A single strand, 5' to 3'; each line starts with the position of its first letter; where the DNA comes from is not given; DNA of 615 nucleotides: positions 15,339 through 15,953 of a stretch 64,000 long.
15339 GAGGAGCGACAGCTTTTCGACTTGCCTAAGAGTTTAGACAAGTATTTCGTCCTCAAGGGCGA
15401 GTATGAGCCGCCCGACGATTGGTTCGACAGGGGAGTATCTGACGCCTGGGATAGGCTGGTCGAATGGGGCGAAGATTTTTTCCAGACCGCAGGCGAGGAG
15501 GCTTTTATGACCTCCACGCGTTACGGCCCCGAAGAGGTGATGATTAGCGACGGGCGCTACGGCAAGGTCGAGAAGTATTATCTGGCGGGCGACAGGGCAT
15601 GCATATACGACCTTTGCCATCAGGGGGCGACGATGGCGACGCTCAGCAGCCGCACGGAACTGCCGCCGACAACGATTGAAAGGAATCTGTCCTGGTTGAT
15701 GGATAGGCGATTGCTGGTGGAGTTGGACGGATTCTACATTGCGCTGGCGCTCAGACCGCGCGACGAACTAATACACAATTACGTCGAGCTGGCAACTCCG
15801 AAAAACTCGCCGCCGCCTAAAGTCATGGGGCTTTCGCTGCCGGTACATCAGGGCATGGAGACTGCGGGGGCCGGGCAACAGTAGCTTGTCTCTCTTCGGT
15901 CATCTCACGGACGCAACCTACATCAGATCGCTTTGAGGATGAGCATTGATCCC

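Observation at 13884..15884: Orphan RiPP-maturase-like radical SAM enzyme with built-in peptide-recognition domain but no visible precursor gene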

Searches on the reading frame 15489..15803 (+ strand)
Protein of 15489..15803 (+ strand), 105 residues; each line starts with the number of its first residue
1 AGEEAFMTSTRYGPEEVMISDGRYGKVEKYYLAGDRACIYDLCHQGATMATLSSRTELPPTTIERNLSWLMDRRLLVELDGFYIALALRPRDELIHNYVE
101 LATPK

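Call 39: search_protein_families(library=pfam, alignment_id=A2, max_evalue=0.1)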
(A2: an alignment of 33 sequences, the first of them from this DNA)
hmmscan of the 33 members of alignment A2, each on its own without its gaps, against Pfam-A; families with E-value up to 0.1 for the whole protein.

A. member 1, seq(105 aa): 4 families
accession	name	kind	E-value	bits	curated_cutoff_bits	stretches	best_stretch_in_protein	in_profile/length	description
PF25213.1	HVO_A0261_N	-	0.0011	19.2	35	1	41-83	19-61/86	HVO_A0261 N-terminal domain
PF05331.17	DUF742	-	0.031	14.6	27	1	31-77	40-86/114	Protein of unknown function (DUF742)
PF13936.12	HTH_38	-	0.057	13.6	27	1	35-67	9-41/44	Helix-turn-helix domain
PF09339.16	HTH_IclR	-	0.093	13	22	0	44-77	16-49/52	IclR helix-turn-helix domain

B. families by the number of members that match (of 33 scanned): 32 families (the first 25 are shown)
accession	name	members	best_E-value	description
PF01978.25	TrmB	6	0.0005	Sugar-specific transcriptional regulator TrmB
PF12802.13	MarR_2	4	0.0014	MarR family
PF05331.17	DUF742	4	0.0025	Protein of unknown function (DUF742)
PF09339.16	HTH_IclR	3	0.00028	IclR helix-turn-helix domain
PF25213.1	HVO_A0261_N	3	0.0011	HVO_A0261 N-terminal domain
PF24409.1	wHTH-PRTase_assc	3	0.031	wHTH-PRTase associated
PF13412.12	HTH_24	2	0.011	Winged helix-turn-helix DNA-binding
PF08221.17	HTH_9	2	0.024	RNA polymerase III subunit RPC82 helix-turn-helix domain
PF24270.1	HTH_Cmi2_C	2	0.03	Cmi2, C-terminal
PF17782.7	DprA_WH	1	0.0019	DprA winged helix domain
PF21100.3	MCM_C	1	0.0045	MCM protein C-terminal winged helix-turn-helix domain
PF02457.21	DAC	1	0.0058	DisA bacterial checkpoint controller nucleotide-binding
PF05066.19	HARE-HTH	1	0.0073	HB1, ASXL, restriction endonuclease HTH domain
PF22798.2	DUF5817_CT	1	0.011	DUF5817, C-terminal domain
PF11005.13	DUF2844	1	0.012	Protein of unknown function (DUF2844)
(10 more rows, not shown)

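Call 42: search_solved_structures(query=A2, max_evalue=10, show_alignments=0)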
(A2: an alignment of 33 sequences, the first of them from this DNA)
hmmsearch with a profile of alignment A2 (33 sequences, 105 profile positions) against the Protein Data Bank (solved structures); distinct sequences matched with E-value up to 10: 36.
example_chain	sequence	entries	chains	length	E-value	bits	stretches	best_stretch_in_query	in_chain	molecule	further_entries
9sgv_A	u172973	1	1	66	0.0014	21.5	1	36-88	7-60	Ap3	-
2o0y_A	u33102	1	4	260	0.041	16.8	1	38-77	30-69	Transcriptional regulator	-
1wsu_A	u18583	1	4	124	0.092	15.7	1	45-83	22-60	Selenocysteine-specific elongation factor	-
1lva_A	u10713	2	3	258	0.099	15.6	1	45-83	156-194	Selenocysteine-specific elongation factor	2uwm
4egy_A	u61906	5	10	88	0.11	15.5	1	45-81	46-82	Arabinose metabolism transcriptional repressor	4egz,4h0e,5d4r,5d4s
3hrs_A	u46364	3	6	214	0.11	15.4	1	40-78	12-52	Metalloregulator ScaR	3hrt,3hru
2lvs_A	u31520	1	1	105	0.14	15.1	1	21-70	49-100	Putative uncharacterized protein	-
9qdr_A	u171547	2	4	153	0.19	14.7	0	46-80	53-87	MarR family transcriptional regulator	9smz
2ply_A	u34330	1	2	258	0.23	14.4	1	45-83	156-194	Selenocysteine-specific elongation factor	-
7ueb_E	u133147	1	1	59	0.25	14.3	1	45-78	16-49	PscE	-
2d1h_A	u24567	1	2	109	0.26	14.2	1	45-79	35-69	109aa long hypothetical transcriptional regulator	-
5yhz_A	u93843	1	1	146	0.31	14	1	30-76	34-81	Zinc transport transcriptional regulator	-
4r1h_A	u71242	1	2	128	0.32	14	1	38-84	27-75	Lmo0741 protein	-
5kvr_A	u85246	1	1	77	0.44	13.5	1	50-81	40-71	Pyruvate dehydrogenase complex repressor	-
2g9w_A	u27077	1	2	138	0.45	13.5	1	50-99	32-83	conserved hypothetical protein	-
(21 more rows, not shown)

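Call 50: predict_structure(alignment_id=A2)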
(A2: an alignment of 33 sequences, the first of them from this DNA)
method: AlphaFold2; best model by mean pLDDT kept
length: 105 residues; sequences in the alignment: 33
mean_pLDDT: 94.8   pTM: 0.85
mean pLDDT of the five models: 94.8, 93.4, 93.0, 92.6, 91.7
residues with pLDDT >= 90: 90; 70-90: 13; 50-70: 2; < 50: 0
segments of 3 or more residues with pLDDT < 50: none
pLDDT, mean of each block of 10 residues (from residue 1): 89 96 96 98 97 98 98 98 97 88 79
secondary structure, 60 per line:
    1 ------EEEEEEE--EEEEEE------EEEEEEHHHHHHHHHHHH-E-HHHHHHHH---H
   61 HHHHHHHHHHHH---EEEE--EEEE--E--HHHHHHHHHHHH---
elements in order: E7-13 E16-21 E28-33 H34-45 H49-56 H60-72 E76-79 E82-85 H91-102
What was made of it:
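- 15504..15794 (+): C-terminal beta-sheet plus winged-helix domain (residues 541-637). Order of elements: b1 b2 b3, a1 a2 a3, beta-hairpin, a4. AF2 domain model, pLDDT 94.8 (call 50).
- On PqqD-like RiPP recognition element: AF2 domain model: E7-13, E16-21, E28-33, H34-45, H49-56, H60-72, then an extra hairpin and helix (call 50).
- Closest known: PqqD-type RiPP recognition elements. Same: A small domain with three beta-strands followed by three helices, fused to a peptide-modifying enzyme (call 50).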

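Call 53: fold_search(model_id=the predicted structure, library=pdb)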
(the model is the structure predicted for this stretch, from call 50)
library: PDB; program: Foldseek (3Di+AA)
matches with E <= 10: 1614; with E <= 0.001: 0
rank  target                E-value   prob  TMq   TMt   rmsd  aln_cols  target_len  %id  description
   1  1bja_A                6.7e-03  1.00  0.48  0.53   4.5        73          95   18  ACTIVATION DOMAIN OF THE PHAGE T4 TRANSCRIPTION FACTOR MOTA (released 1998-11-04)
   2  8eju_A                1.1e-02  1.00  0.42  0.19   6.1        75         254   23  The crystal structure of Pseudomonas putida PcaR (released 2024-03-20)
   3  1r7j                  1.2e-02  1.00  0.46  0.53   5.4        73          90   15  Crystal structure of the DNA-binding protein Sso10a from Sulfolobus solfataricus (released 2004-07-20)
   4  8ejv_B                1.7e-02  1.00  0.41  0.19   6.5        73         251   23  The crystal structure of Pseudomonas putida PcaR in complex with succinate (released 2024-03-20)
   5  7clu_B                2.0e-02  1.00  0.40  0.15   3.1        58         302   26  PigF with SAH (released 2021-07-28)
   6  8eju_B                2.0e-02  1.00  0.41  0.18   6.2        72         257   22  The crystal structure of Pseudomonas putida PcaR (released 2024-03-20)
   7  7clf_A                2.1e-02  1.00  0.40  0.14   3.1        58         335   26  PigF with SAH (released 2021-07-28)
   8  2g7u_C                2.2e-02  1.00  0.42  0.19   5.2        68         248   19  2.3 A structure of putative catechol degradative operon regulator from Rhodococcus sp. RHA1 (released 2006-04-04)
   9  8ejv_A                2.2e-02  1.00  0.40  0.18   7.4        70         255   21  The crystal structure of Pseudomonas putida PcaR in complex with succinate (released 2024-03-20)
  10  5y6i_A                2.4e-02  1.00  0.44  0.20   5.7        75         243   15  Crystal structure of Pseudomonas aeruginosa HmgR (released 2018-08-15)
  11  5khr_N                2.4e-02  1.00  0.50  0.10  15.7        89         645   17  Model of human Anaphase-promoting complex/Cyclosome complex (APC15 deletion mutant) in complex with the E2 UBE2C/UBCH1 (released 2016-08-24)
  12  3mcz_B                2.5e-02  1.00  0.44  0.15   6.8        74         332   18  The Structure of an O-methyltransferase family protein from Burkholderia thailandensis. (released 2010-05-26)
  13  8bie_A                2.7e-02  1.00  0.39  0.14   4.0        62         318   14  O-Methyltransferase Plu4894 in complex with SAH (released 2023-03-08)
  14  5yhx_H                2.8e-02  1.00  0.42  0.34   5.8        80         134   14  Structure of Lactococcus lactis ZitR, wild type (released 2017-12-06)
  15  2o0y_A                2.8e-02  1.00  0.40  0.19   6.7        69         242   28  Crystal structure of putative transcriptional regulator RHA1_ro06953 (IclR-family) from Rhodococcus sp. (released 2006-12-26)
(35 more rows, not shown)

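Call 107: search_protein_representatives(alignment_id=A2)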
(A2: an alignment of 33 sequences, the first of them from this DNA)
Query: 33 sequences, 105 profile positions. Proteins with E-value up to 0.001 (for the whole library): 1502; up to 1e-10: 148; up to 1e-30: 0. The best 150 are listed.
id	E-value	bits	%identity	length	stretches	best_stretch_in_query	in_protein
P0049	1.2e-29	118.3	-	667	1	3-104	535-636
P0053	1.9e-29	117.6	-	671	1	3-103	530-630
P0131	2.4e-28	114.0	-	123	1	7-100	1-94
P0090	6.8e-28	112.6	-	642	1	2-104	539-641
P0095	8.1e-28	112.3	-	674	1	3-103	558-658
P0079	9.3e-28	112.1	-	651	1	2-103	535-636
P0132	2.6e-27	110.7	-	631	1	6-103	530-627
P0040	3.1e-27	110.5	-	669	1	3-98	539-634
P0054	3.2e-27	110.4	-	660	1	3-102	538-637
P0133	1.2e-26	108.5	-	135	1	2-103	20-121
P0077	1.4e-26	108.3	-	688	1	3-101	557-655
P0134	1.6e-26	108.2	-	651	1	4-102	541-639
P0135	1.7e-26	108.1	-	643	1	5-100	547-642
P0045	2.7e-26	107.4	-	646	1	3-100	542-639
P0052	3.7e-26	107.0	-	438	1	3-99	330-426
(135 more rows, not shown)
